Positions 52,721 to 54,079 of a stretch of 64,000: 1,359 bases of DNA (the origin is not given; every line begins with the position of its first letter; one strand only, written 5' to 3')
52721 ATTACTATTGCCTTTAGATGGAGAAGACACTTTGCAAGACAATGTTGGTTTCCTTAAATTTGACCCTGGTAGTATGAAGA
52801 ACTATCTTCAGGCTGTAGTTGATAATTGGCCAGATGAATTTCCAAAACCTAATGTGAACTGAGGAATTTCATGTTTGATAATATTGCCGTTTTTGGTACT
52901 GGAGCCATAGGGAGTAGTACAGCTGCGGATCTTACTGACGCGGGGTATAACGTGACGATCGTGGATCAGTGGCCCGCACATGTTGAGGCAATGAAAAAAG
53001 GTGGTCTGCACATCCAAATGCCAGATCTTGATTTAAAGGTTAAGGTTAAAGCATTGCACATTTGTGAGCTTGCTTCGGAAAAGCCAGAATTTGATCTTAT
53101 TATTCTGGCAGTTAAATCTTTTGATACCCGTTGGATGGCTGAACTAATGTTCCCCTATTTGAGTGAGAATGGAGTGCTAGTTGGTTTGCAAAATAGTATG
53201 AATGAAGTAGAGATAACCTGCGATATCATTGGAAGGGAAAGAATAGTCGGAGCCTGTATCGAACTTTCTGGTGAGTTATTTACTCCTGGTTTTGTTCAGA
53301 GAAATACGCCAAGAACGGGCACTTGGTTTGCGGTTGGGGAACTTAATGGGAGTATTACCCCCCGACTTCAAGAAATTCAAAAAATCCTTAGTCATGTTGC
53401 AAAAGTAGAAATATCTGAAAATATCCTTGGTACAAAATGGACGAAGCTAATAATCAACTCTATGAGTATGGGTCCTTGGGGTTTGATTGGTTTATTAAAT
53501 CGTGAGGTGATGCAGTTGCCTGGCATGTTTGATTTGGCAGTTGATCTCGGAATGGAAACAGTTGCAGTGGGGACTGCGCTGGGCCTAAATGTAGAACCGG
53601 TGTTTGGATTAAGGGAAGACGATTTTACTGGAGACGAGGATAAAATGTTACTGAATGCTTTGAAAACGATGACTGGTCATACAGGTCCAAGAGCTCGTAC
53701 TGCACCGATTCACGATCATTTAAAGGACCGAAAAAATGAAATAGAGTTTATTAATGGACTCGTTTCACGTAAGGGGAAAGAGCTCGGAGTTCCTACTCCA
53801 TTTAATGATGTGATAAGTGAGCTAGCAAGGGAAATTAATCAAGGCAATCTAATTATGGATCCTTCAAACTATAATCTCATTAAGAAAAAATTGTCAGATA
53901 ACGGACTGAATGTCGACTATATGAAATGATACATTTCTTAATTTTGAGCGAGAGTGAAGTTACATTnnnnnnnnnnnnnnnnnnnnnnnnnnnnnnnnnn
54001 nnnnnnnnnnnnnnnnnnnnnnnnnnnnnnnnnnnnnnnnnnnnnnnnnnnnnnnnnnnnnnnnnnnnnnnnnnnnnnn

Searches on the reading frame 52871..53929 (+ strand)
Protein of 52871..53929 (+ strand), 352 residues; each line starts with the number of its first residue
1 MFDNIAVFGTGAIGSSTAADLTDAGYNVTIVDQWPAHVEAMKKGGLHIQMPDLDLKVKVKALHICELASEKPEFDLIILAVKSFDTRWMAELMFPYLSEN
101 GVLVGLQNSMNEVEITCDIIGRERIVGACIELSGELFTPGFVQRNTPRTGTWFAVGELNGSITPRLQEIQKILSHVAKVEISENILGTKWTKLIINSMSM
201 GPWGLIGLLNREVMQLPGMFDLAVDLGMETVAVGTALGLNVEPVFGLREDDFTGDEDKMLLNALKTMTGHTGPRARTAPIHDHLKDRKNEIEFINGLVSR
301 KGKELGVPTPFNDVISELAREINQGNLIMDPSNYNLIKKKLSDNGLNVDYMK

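Call 37: search_protein_families(library=pfam, proteins=[window:52871-53929:+])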
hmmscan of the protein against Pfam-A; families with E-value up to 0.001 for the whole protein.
window:52871-53929:+ (352 aa): 9 families
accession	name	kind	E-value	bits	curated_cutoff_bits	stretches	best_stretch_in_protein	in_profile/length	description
PF02558.23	ApbA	-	6.7e-27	94.4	22.2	1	5-150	1-142/150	Ketopantoate reductase PanE/ApbA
PF08546.17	ApbA_C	-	7.4e-16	59.1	22.7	1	184-322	1-124/125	Ketopantoate reductase PanE/ApbA C terminal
PF03721.20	UDPG_MGDP_dh_N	-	3.1e-08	33.9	27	1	4-81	2-84/187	UDP-glucose/GDP-mannose dehydrogenase family, NAD binding domain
PF03446.21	NAD_binding_2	-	1.1e-05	25.9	21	1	4-83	1-65/161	NAD binding domain of 6-phosphogluconate dehydrogenase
PF03807.23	F420_oxidored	-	2.1e-05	25.5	21.6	1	5-104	2-89/94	NADP oxidoreductase coenzyme F420-dependent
PF01210.29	NAD_Gly3P_dh_N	-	2.7e-05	24.6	23.1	1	4-108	1-104/158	NAD-dependent glycerol-3-phosphate dehydrogenase N-terminus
PF02254.24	TrkA_N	-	0.00019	22.1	23.8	1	5-49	1-45/116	TrkA-N domain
PF01266.30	DAO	-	0.00068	19.7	27.9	1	5-40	2-40/353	FAD dependent oxidoreductase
PF02737.24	3HCDH_N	-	0.00081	19.8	22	0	4-43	1-40/180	3-hydroxyacyl-CoA dehydrogenase, NAD binding domain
